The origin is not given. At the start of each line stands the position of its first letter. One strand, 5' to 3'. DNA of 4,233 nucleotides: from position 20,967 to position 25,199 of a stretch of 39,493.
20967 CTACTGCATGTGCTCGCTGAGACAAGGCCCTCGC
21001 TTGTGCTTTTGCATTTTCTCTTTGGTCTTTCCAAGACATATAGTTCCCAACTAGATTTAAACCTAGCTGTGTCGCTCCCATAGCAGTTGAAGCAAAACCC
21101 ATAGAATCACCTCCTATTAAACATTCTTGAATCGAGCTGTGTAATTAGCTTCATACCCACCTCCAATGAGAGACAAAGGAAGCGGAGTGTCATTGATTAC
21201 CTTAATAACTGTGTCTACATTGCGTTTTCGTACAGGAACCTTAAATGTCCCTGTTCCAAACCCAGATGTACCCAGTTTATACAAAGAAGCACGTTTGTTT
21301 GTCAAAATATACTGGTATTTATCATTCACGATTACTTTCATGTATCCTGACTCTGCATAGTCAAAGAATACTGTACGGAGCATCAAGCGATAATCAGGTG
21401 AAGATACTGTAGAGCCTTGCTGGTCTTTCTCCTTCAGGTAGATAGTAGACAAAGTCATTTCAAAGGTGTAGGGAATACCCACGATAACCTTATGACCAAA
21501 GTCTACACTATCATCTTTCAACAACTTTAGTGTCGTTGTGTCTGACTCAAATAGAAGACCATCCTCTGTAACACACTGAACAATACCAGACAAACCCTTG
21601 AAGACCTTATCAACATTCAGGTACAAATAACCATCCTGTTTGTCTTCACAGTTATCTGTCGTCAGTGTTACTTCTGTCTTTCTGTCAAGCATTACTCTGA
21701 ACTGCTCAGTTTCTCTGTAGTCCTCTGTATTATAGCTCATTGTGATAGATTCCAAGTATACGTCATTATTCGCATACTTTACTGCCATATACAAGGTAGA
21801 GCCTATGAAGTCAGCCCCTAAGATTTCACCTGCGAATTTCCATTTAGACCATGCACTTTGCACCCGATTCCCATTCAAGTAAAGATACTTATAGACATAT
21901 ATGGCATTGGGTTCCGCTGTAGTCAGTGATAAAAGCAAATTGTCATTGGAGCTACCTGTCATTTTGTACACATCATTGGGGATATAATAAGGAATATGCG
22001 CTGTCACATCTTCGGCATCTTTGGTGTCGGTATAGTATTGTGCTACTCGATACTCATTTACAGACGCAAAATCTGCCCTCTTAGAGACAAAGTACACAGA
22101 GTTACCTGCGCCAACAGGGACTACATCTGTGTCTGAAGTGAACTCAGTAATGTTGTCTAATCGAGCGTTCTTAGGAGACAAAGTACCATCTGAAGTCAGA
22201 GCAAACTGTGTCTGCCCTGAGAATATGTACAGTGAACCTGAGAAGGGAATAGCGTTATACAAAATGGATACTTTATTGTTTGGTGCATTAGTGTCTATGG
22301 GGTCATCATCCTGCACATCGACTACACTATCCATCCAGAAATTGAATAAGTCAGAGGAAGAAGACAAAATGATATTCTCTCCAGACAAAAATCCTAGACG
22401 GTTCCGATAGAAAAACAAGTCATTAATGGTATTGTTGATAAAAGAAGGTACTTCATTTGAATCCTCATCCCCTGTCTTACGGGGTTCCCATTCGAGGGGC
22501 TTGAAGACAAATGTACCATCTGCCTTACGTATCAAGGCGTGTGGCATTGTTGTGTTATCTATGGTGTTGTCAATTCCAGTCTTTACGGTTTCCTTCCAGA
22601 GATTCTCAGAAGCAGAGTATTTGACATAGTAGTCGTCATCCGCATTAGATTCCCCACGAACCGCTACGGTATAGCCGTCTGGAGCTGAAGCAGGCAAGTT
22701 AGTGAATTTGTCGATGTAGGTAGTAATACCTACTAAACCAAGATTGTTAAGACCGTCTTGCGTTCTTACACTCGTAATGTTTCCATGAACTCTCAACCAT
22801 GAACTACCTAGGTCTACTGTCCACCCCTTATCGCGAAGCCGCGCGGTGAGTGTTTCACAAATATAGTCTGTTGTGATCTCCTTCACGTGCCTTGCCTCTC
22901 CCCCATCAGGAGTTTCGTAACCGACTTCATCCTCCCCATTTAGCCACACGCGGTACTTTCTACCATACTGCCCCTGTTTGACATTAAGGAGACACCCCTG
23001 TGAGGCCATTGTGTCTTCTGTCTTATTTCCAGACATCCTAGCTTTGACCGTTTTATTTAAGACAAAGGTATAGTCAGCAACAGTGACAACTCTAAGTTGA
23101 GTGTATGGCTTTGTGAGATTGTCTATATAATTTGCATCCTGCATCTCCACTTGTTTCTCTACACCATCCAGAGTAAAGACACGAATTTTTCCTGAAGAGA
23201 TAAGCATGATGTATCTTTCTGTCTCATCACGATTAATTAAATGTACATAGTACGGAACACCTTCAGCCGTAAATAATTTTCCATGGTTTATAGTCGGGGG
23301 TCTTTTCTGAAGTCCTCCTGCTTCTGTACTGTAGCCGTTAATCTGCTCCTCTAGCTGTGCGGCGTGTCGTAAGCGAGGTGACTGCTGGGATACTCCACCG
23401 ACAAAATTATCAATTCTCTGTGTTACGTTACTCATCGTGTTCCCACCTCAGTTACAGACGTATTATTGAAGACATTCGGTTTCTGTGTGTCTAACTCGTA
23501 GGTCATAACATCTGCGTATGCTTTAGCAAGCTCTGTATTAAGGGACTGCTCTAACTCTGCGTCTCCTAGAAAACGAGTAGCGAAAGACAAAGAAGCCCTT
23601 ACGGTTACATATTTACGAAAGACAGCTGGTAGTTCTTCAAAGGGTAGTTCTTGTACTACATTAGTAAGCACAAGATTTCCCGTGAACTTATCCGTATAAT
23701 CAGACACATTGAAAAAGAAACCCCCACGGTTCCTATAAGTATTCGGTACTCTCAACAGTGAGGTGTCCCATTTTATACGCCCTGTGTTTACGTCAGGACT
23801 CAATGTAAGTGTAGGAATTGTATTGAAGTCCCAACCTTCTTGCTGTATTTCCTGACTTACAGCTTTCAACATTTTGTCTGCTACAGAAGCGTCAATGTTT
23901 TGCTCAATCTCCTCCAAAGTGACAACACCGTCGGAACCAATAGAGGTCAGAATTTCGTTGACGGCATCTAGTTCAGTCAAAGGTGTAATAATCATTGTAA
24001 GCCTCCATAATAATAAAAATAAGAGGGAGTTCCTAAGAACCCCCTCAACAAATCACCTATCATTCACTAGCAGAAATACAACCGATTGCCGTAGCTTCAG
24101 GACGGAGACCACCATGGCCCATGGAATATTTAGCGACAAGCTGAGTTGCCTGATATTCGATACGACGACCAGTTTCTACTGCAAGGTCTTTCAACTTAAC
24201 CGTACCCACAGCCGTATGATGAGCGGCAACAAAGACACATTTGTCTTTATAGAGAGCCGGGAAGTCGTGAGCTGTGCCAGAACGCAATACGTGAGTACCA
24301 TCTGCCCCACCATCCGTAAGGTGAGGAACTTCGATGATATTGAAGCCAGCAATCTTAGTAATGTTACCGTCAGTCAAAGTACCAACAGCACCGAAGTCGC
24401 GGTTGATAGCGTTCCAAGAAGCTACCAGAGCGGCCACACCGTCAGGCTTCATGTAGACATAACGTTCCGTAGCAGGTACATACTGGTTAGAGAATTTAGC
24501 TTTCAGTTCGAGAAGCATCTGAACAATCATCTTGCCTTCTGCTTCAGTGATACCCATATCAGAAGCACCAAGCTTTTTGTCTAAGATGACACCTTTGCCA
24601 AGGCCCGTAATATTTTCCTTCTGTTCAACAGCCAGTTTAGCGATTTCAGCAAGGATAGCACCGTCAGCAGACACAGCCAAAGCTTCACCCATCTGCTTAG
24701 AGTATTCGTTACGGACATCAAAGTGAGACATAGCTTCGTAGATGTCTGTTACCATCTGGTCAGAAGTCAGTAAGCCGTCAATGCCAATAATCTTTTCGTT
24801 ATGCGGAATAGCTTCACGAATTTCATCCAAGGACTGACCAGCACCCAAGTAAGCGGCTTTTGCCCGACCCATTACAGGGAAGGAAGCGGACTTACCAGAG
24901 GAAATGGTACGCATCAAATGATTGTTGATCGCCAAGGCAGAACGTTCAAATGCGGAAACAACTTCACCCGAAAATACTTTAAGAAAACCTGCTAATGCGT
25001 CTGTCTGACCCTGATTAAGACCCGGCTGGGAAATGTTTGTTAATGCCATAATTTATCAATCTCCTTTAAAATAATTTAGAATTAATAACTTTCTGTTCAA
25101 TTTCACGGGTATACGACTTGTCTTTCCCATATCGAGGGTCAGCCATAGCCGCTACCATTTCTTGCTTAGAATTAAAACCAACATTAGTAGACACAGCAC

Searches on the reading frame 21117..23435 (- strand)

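Call 53: search_protein_families(library=phrogs, proteins=[window:21117-23435:-], max_evalue=0.00001)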
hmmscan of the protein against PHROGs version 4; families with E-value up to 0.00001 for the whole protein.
window:21117-23435:- (772 aa): 1 family
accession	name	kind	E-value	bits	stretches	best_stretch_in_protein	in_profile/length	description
phrog_457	-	tail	4.9e-227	757.3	1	1-771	1-792/793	tail protein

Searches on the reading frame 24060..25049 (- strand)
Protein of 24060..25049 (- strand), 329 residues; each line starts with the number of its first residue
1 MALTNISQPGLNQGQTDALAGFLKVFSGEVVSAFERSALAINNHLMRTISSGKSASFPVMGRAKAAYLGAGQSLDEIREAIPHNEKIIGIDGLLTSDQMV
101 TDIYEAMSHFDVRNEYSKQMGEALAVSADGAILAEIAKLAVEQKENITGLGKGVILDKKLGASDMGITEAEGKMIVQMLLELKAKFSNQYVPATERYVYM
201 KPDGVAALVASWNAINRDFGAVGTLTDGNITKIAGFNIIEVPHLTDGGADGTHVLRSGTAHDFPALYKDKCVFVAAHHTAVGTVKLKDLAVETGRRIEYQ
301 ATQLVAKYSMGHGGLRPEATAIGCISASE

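Call 53: search_protein_families(library=phrogs, proteins=[window:24060-25049:-], max_evalue=0.00001)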
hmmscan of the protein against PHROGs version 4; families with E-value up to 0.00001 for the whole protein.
window:24060-25049:- (329 aa): 4 families
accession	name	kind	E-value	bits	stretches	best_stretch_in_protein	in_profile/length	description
phrog_267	-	head and packaging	3.2e-77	261.4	1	6-321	23-321/410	major head protein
phrog_23005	-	head and packaging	1.1e-25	91.3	1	227-321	15-117/127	virion structural protein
phrog_27239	-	head and packaging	1.2e-24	88.2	1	10-141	16-148/163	major head protein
phrog_3437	-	head and packaging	5.9e-11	43.1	1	50-310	40-276/294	major head protein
